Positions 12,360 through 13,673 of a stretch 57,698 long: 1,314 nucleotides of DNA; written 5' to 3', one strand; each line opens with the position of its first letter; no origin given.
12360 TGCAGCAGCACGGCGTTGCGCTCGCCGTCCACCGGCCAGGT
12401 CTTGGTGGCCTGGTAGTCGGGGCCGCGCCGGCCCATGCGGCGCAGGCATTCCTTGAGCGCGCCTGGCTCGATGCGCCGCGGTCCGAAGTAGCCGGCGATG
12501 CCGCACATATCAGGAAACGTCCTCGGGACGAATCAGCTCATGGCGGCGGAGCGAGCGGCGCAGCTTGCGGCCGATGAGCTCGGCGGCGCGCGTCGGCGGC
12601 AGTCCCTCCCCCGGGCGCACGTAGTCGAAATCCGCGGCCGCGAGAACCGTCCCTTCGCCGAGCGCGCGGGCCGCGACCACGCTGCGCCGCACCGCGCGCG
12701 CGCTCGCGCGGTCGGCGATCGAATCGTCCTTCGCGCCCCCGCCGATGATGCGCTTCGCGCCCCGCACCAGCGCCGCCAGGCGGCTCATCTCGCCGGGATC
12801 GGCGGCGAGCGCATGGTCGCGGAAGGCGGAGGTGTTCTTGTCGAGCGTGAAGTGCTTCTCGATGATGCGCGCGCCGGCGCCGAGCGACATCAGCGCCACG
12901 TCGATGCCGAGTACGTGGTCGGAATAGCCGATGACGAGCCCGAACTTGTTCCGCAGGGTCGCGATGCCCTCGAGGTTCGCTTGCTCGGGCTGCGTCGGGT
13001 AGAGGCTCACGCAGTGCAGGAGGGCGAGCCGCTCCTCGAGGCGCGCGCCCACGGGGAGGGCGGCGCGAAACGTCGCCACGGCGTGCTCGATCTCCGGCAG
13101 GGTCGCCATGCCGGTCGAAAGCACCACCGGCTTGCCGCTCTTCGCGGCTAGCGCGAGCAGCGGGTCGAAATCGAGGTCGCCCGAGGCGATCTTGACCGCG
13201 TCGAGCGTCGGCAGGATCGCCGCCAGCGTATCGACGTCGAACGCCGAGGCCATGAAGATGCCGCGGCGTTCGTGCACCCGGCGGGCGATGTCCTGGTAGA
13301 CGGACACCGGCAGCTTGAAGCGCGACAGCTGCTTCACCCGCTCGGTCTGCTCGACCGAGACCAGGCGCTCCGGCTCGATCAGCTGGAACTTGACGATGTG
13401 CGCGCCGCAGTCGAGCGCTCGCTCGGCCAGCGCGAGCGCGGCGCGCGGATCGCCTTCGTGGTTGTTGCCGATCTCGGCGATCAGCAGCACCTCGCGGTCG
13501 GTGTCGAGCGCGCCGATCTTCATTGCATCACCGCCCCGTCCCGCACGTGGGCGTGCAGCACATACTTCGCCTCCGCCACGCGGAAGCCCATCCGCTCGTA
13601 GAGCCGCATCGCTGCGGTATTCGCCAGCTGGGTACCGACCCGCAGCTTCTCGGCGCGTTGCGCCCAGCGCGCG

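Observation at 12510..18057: Non-canonical NeuB-type ulosonic-acid pathway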

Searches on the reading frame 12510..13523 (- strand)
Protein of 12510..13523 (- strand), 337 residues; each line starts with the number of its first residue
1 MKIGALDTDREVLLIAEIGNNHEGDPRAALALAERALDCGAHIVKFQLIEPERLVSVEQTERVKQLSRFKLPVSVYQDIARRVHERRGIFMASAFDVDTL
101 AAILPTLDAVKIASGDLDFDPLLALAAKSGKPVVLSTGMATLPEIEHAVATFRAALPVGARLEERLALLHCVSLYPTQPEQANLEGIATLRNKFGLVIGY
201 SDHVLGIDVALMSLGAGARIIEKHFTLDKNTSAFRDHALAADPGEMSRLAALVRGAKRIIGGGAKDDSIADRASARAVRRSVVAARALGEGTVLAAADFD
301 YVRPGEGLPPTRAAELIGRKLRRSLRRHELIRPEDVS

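Call 7: search_protein_families(library=pfam, proteins=[window:12510-13523:-], max_evalue=0.001)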
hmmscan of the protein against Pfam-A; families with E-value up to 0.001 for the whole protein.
window:12510-13523:- (337 aa): 2 families
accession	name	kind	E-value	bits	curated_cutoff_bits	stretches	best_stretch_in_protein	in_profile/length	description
PF03102.20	NeuB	-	2.9e-58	197.6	22.1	1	34-264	3-240/241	NeuB family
PF08666.17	SAF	-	9.8e-11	42.5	21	1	279-336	1-62/63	SAF domain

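Call 8: search_protein_families(library=ncbifam, proteins=[window:12510-13523:-], max_evalue=0.001)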
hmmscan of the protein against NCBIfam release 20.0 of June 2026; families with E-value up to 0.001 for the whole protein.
window:12510-13523:- (337 aa): 3 families
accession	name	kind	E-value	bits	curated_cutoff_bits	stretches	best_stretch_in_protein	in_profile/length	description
TIGR03569.1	NeuB_NnaB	equivalog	3.7e-73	246.4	399.65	1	13-331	2-329/329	N-acetylneuraminate synthase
TIGR03586.1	PseI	equivalog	3.6e-55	187.4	340.25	1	12-328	2-324/327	pseudaminic acid synthase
TIGR03170.1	flgA_cterm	equivalog_domain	0.00055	19.9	54.65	0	273-336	7-74/137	flagellar basal body P-ring formation chaperone FlgA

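Call 12: find_homologous_proteins(query=window:12510-13523:-, max_evalue=1e-10)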
Query window:12510-13523:- (337 aa): 5014 proteins with E <= 1e-10 among 8000 candidates; the best 120 are listed.
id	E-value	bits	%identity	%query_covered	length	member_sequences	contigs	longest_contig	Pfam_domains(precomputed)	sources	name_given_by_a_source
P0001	5.0e-210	714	100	100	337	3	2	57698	PF03102.21,PF08666.18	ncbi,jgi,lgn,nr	ncbi:MAG: N,N-diacetyllegionaminate synthase [Betaproteobacteria bacterium]|jgi:N-acetylneuraminate 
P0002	5.1e-186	635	89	100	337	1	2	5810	PF03102.21,PF08666.18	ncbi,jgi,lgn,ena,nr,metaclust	ncbi:MAG: hypothetical protein E6J20_19525 [Chloroflexi bacterium]|nr:MAG: hypothetical protein E6J2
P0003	1.2e-185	634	88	100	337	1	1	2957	PF03102.21,PF08666.18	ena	-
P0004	2.2e-183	627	87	100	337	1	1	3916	PF03102.21,PF08666.18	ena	-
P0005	6.2e-176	602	84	100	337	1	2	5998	PF03102.21,PF08666.18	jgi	jgi:N-acetylneuraminate synthase/N,N'-diacetyllegionaminate synthase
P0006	4.8e-170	583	80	100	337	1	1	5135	PF03102.21,PF08666.18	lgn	-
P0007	3.0e-163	561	78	100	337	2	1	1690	PF03102.21,PF08666.18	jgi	jgi:N,N'-diacetyllegionaminate synthase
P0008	1.3e-161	555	76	100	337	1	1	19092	PF03102.21,PF08666.18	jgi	jgi:N-acetylneuraminate synthase/N,N'-diacetyllegionaminate synthase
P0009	5.1e-160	550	76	100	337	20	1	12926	PF03102.21,PF08666.18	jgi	jgi:N,N'-diacetyllegionaminate synthase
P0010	1.8e-158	545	75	100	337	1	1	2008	PF03102.21,PF08666.18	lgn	-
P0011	9.7e-158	542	76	100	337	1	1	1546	PF03102.21,PF08666.18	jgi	jgi:N-acetylneuraminate synthase/N,N'-diacetyllegionaminate synthase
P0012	1.3e-156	539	77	100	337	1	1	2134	PF03102.21,PF08666.18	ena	-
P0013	2.5e-156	538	75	100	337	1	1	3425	PF03102.21,PF08666.18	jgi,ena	-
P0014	6.3e-154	530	74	100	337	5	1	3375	PF03102.21,PF08666.18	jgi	jgi:sialic acid synthase SpsE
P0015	6.4e-154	530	75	100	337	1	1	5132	PF03102.21,PF08666.18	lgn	-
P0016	6.2e-153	527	76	96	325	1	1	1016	PF03102.21,PF08666.18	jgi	jgi:N-acetylneuraminate synthase/N,N'-diacetyllegionaminate synthase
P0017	1.4e-152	526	74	100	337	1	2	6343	PF03102.21,PF08666.18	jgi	jgi:N-acetylneuraminate synthase/N,N'-diacetyllegionaminate synthase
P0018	2.0e-152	525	74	100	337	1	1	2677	PF03102.21,PF08666.18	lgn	-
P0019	3.4e-152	524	75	100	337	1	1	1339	PF03102.21,PF08666.18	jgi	jgi:N,N'-diacetyllegionaminate synthase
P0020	2.3e-151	521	74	100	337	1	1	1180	PF03102.21,PF08666.18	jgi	jgi:sialic acid synthase SpsE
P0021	7.4e-149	513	72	100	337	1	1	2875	PF03102.21,PF08666.18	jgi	jgi:N,N'-diacetyllegionaminate synthase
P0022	1.5e-146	506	72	100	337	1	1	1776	PF03102.21,PF08666.18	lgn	-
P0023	7.5e-146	503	70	100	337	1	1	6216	PF03102.21,PF08666.18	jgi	jgi:N,N'-diacetyllegionaminate synthase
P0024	7.3e-144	497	71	100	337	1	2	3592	PF03102.21,PF08666.18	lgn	-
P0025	6.3e-143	494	70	100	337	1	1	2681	PF03102.21,PF08666.18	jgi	jgi:N,N'-diacetyllegionaminate synthase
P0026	6.7e-143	494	70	100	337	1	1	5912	PF03102.21,PF08666.18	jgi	jgi:N,N'-diacetyllegionaminate synthase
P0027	1.3e-141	489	68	100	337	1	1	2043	PF03102.21,PF08666.18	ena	-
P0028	4.8e-141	488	69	100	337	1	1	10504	PF03102.21,PF08666.18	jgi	jgi:N,N'-diacetyllegionaminate synthase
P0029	3.6e-139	481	69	100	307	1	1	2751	PF03102.21,PF08666.18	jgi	jgi:N-acetylneuraminate synthase/N,N'-diacetyllegionaminate synthase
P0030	9.2e-124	431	63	100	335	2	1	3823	PF03102.21,PF08666.18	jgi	jgi:N-acetylneuraminate synthase/N,N'-diacetyllegionaminate synthase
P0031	3.6e-120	419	61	100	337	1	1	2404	PF03102.21,PF08666.18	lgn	-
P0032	6.8e-119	415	61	100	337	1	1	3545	PF03102.21,PF08666.18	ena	-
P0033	1.7e-118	414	61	100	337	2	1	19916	PF03102.21,PF08666.18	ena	-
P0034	2.3e-118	413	59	100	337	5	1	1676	PF03102.21,PF08666.18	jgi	jgi:N-acetylneuraminate synthase/N,N'-diacetyllegionaminate synthase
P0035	2.2e-117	410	60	100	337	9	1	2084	PF03102.21,PF08666.18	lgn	-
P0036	2.5e-116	406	91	63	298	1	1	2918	PF03102.21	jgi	jgi:N,N'-diacetyllegionaminate synthase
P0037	1.2e-115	404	58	100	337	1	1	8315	PF03102.21,PF08666.18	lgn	-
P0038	3.9e-115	403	59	100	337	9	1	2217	PF03102.21,PF08666.18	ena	-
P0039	8.1e-115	401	59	99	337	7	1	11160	PF03102.21,PF08666.18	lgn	-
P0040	1.4e-114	401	59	100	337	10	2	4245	PF03102.21,PF08666.18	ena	-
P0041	1.4e-114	401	57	100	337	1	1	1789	PF03102.21,PF08666.18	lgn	-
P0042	5.1e-114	399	57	99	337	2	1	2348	PF03102.21,PF08666.18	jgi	jgi:N,N'-diacetyllegionaminate synthase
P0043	5.3e-114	399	59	98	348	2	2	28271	PF03102.21,PF08666.18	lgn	-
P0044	1.7e-113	397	58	98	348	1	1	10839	PF03102.21,PF08666.18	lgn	-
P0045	1.8e-113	397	58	100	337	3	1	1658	PF03102.21,PF08666.18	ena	-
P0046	3.0e-113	396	58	100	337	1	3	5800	PF03102.21,PF08666.18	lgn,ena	-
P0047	3.1e-113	396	57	100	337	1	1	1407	PF03102.21,PF08666.18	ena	-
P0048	3.9e-113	396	59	99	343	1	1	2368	PF03102.21,PF08666.18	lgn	-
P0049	6.2e-113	395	57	100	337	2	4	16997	PF03102.21,PF08666.18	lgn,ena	-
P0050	9.2e-113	395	58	100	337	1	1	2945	PF03102.21,PF08666.18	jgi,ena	-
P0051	1.8e-112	394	59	99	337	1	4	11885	PF03102.21,PF08666.18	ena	-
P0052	2.0e-112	394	58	100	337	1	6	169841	PF03102.21,PF08666.18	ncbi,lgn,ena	-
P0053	3.2e-112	393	57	99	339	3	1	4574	PF03102.21,PF08666.18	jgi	jgi:N,N'-diacetyllegionaminate synthase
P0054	5.3e-112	392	59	99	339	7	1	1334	PF03102.21,PF08666.18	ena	-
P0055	9.2e-112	391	54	100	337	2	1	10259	PF03102.21,PF08666.18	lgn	-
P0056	1.0e-111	391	58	100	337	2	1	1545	PF03102.21,PF08666.18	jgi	jgi:N,N'-diacetyllegionaminate synthase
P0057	1.1e-111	391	58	100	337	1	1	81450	PF03102.21,PF08666.18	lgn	-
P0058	1.4e-111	391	57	100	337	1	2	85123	PF03102.21,PF08666.18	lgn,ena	-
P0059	1.4e-111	391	59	100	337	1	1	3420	PF03102.21,PF08666.18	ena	-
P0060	1.9e-111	390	58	99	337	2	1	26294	PF03102.21,PF08666.18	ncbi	-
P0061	3.0e-111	390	58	100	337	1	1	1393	PF03102.21,PF08666.18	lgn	-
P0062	3.0e-111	390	57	100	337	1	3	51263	PF03102.21,PF08666.18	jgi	jgi:N,N'-diacetyllegionaminate synthase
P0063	3.1e-111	390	60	100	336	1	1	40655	PF03102.21,PF08666.18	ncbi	ncbi:MAG: N-acetylneuraminate synthase family protein [Burkholderiales bacterium]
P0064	3.9e-111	389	57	100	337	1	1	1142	PF03102.21,PF08666.18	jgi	jgi:N,N'-diacetyllegionaminate synthase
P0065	4.1e-111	389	57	100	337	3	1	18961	PF03102.21,PF08666.18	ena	-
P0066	5.5e-111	389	56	99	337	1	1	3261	PF03102.21,PF08666.18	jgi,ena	jgi:N-acetylneuraminate synthase/N,N'-diacetyllegionaminate synthase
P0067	5.6e-111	389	54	98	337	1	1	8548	PF03102.21,PF08666.18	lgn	-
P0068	6.7e-111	389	55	98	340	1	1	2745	PF03102.21,PF08666.18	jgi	jgi:N-acetylneuraminate synthase/N,N'-diacetyllegionaminate synthase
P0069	7.8e-111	388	57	100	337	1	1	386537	PF03102.21,PF08666.18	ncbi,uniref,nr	ncbi:N-acetylneuraminate synthase family protein [Methylocystis sp. B8]|uniref:N-acetylneuraminate s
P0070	1.2e-110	388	57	100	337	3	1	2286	PF03102.21,PF08666.18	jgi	jgi:N,N'-diacetyllegionaminate synthase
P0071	1.2e-110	388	57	100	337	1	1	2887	PF03102.21,PF08666.18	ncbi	-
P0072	1.4e-110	388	57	100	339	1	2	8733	PF03102.21,PF08666.18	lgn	-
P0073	1.5e-110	387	59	100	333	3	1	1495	PF03102.21,PF08666.18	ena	-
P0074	1.5e-110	387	57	100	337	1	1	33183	PF03102.21,PF08666.18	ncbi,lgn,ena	-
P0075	1.7e-110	387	58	100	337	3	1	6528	PF03102.21,PF08666.18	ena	-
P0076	2.5e-110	387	57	98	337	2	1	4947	PF03102.21,PF08666.18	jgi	jgi:N,N'-diacetyllegionaminate synthase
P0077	3.6e-110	386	56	100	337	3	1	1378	PF03102.21,PF08666.18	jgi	jgi:N,N'-diacetyllegionaminate synthase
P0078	6.5e-110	385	57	100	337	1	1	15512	PF03102.21,PF08666.18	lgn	-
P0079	8.9e-110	385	55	100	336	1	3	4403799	PF03102.21,PF08666.18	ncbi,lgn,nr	ncbi:MAG: N-acetylneuraminate synthase family protein [Anaerolineales bacterium]|nr:MAG: N-acetylneu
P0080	1.0e-109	385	55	100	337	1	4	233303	PF03102.21,PF08666.18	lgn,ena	-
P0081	1.1e-109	385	60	100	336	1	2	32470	PF03102.21,PF08666.18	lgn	-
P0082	1.2e-109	385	57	100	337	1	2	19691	PF03102.21,PF08666.18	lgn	-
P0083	1.3e-109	384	55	100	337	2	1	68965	PF03102.21,PF08666.18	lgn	-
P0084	1.3e-109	384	57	100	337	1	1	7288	PF03102.21,PF08666.18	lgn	-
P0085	1.5e-109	384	58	100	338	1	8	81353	PF03102.21,PF08666.18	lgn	-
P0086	1.9e-109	384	53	100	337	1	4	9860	PF03102.21,PF08666.18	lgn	-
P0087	2.0e-109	384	58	100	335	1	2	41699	PF03102.21,PF08666.18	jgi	jgi:N-acetylneuraminate synthase/N,N'-diacetyllegionaminate synthase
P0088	2.0e-109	384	56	100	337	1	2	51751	PF03102.21,PF08666.18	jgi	jgi:N,N'-diacetyllegionaminate synthase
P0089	2.1e-109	384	57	100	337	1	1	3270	PF03102.21,PF08666.18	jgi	jgi:N,N'-diacetyllegionaminate synthase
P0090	2.4e-109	383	58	100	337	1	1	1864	PF03102.21,PF08666.18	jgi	jgi:N,N'-diacetyllegionaminate synthase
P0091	2.8e-109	383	54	100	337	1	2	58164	PF03102.21,PF08666.18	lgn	-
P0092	3.0e-109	383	57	100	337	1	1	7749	PF03102.21,PF08666.18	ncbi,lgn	-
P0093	3.1e-109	383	57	100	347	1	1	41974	PF03102.21,PF08666.18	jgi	jgi:N,N'-diacetyllegionaminate synthase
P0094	3.1e-109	383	57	100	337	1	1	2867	PF03102.21,PF08666.18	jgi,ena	-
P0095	3.6e-109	383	57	99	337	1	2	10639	PF03102.21,PF08666.18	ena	-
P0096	4.7e-109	383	54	100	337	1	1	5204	PF03102.21,PF08666.18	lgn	-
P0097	4.8e-109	383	55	100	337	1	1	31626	PF03102.21,PF08666.18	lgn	-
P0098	5.0e-109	382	56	99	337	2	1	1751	PF03102.21,PF08666.18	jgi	jgi:N-acetylneuraminate synthase/N,N'-diacetyllegionaminate synthase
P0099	6.0e-109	382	57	98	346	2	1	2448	PF03102.21,PF08666.18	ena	-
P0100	7.0e-109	382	56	100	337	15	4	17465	PF03102.21,PF08666.18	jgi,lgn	jgi:N,N'-diacetyllegionaminate synthase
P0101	7.1e-109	382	56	100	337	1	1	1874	PF03102.21,PF08666.18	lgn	-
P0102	8.0e-109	382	56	100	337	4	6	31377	PF03102.21,PF08666.18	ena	-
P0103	1.1e-108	381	57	100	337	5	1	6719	PF03102.21,PF08666.18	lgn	-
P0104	1.2e-108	381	54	100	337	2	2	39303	PF03102.21,PF08666.18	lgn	-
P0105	1.3e-108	381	55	100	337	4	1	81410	PF03102.21,PF08666.18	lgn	-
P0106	1.4e-108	381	55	100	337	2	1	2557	PF03102.21,PF08666.18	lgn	-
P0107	1.4e-108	381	55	100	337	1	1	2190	PF03102.21,PF08666.18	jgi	jgi:N,N'-diacetyllegionaminate synthase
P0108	1.7e-108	381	55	100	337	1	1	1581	PF03102.21,PF08666.18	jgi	jgi:N-acetylneuraminate synthase/N,N'-diacetyllegionaminate synthase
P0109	1.8e-108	381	55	100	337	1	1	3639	PF03102.21,PF08666.18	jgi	jgi:N,N'-diacetyllegionaminate synthase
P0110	1.9e-108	381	57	99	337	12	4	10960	PF03102.21,PF08666.18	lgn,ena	-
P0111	2.2e-108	380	54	100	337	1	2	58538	PF03102.21,PF08666.18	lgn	-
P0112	2.2e-108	380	57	99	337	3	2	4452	PF03102.21,PF08666.18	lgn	-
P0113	2.3e-108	380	54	100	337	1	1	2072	PF03102.21,PF08666.18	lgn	-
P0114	2.6e-108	380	57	100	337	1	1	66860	PF03102.21,PF08666.18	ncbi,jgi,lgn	jgi:N-acetylneuraminate synthase/N,N'-diacetyllegionaminate synthase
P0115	2.7e-108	380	56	100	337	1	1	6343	PF03102.21,PF08666.18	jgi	jgi:N,N'-diacetyllegionaminate synthase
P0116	3.5e-108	380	55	100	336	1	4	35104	PF03102.21,PF08666.18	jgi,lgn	-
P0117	4.7e-108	379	56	99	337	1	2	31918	PF03102.21,PF08666.18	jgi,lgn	-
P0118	6.3e-108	379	56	100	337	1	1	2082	PF03102.21,PF08666.18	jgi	jgi:N-acetylneuraminate synthase/N,N'-diacetyllegionaminate synthase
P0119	6.3e-108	379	57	99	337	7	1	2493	PF03102.21,PF08666.18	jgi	-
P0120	7.1e-108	379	56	100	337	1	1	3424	PF03102.21,PF08666.18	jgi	jgi:N,N'-diacetyllegionaminate synthase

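Call 13: search_solved_structures(query=window:12510-13523:-, max_evalue=0.001, show_alignments=2)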
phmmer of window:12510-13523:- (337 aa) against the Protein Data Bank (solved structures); distinct sequences matched with E-value up to 0.001: 8.
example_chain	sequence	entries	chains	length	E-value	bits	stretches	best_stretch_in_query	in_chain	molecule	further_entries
6ncs_A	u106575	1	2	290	1.4e-38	136.2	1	9-270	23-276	N-acetylneuraminic acid (Sialic acid) synthetase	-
8h2c_A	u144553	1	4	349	4.1e-35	124.8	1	1-332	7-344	Pseudaminic acid synthase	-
2wqp_A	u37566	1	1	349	1.4e-30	109.9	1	8-335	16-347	POLYSIALIC ACID CAPSULE BIOSYNTHESIS PROTEIN SIAC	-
1xuu_A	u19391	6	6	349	1.8e-30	109.6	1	8-335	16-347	polysialic acid capsule biosynthesis protein SiaC | N-acetylneuraminate synthase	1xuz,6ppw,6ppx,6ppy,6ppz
4ipj_A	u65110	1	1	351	4.6e-30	108.3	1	8-335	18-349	Polysialic acid capsule biosynthesis protein SiaC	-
1vli_A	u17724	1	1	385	7.2e-30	107.6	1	8-256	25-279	Spore coat polysaccharide biosynthesis protein spsE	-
4ipi_A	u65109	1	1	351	1.1e-29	107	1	8-335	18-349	Polysialic acid capsule biosynthesis protein SiaC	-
3g8r_A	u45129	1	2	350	2.8e-21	79.4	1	13-304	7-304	Probable spore coat polysaccharide biosynthesis protein E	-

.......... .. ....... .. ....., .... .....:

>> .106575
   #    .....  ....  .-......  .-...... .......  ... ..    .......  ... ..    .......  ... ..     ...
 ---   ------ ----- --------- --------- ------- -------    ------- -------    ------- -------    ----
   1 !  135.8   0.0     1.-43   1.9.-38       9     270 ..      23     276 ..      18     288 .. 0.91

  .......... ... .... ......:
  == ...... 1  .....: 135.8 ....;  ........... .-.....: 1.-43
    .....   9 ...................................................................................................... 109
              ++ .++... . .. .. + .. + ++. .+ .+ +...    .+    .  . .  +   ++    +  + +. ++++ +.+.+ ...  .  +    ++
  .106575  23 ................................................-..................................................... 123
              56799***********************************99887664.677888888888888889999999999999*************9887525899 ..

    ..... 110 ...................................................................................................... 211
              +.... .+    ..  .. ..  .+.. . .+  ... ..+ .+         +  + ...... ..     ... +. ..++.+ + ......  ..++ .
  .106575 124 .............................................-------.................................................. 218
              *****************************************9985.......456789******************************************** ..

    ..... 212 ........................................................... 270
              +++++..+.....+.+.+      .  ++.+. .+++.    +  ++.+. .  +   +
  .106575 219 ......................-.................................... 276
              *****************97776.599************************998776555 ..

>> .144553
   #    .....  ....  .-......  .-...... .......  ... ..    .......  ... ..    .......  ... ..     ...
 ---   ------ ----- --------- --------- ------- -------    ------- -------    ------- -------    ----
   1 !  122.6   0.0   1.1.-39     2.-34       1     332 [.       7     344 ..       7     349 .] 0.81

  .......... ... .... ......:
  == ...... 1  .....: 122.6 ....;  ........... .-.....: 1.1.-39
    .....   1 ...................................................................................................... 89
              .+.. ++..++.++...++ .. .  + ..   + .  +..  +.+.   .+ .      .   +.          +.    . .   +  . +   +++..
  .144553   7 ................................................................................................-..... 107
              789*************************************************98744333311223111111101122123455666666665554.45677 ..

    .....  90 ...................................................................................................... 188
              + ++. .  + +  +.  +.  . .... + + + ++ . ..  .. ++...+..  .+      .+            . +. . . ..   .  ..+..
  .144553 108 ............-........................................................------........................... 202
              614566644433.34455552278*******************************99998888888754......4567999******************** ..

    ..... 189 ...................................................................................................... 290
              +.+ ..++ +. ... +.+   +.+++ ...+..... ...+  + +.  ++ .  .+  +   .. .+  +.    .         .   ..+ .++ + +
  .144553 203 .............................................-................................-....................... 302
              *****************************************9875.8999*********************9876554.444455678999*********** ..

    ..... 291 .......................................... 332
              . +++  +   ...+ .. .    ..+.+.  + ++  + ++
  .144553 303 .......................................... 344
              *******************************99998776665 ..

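Call 14: find_encoding_contigs(protein=P0069, flank=10000, max_places=2)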
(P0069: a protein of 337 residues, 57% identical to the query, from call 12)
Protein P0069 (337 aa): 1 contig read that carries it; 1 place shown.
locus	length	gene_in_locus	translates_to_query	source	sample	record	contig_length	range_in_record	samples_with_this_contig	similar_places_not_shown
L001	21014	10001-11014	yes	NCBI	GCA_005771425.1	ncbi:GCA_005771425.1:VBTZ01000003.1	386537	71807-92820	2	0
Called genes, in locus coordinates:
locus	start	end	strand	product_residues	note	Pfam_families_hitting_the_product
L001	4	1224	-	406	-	PF13472:Lipase_GDSL_2 (weak)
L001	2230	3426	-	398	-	PF13692:Glyco_trans_1_4 (weak)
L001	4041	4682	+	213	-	PF13412:HTH_24 (weak)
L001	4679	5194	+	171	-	PF02357:NusG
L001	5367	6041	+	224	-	PF02348:CTP_transf_3, PF12804:NTP_transf_3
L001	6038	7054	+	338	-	PF01408:GFO_IDH_MocA, PF02894:GFO_IDH_MocA_C, PF22725:GFO_IDH_MocA_C3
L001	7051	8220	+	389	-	PF01041:DegT_DnrJ_EryC1, PF01212:Beta_elim_lyase (weak), PF01276:OKR_DC_1 (weak)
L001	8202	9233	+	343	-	PF01370:Epimerase, PF04321:RmlD_sub_bind, PF01073:3Beta_HSD, PF16363:GDP_Man_Dehyd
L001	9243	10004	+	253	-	PF00583:Acetyltransf_1, PF13673:Acetyltransf_10 (weak), PF13508:Acetyltransf_7, PF08445:FR47 (weak)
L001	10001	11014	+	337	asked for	PF03102:NeuB, PF08666:SAF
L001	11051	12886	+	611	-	PF13522:GATase_6, PF13537:GATase_7, PF00733:Asn_synthase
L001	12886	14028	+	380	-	-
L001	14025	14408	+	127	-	-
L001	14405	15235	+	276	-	PF13489:Methyltransf_23, PF13649:Methyltransf_25, PF13847:Methyltransf_31, PF08241:Methyltransf_11, PF08242:Methyltransf_12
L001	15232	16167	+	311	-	PF13489:Methyltransf_23, PF13847:Methyltransf_31 (weak), PF08241:Methyltransf_11, PF08242:Methyltransf_12, PF13649:Methyltransf_25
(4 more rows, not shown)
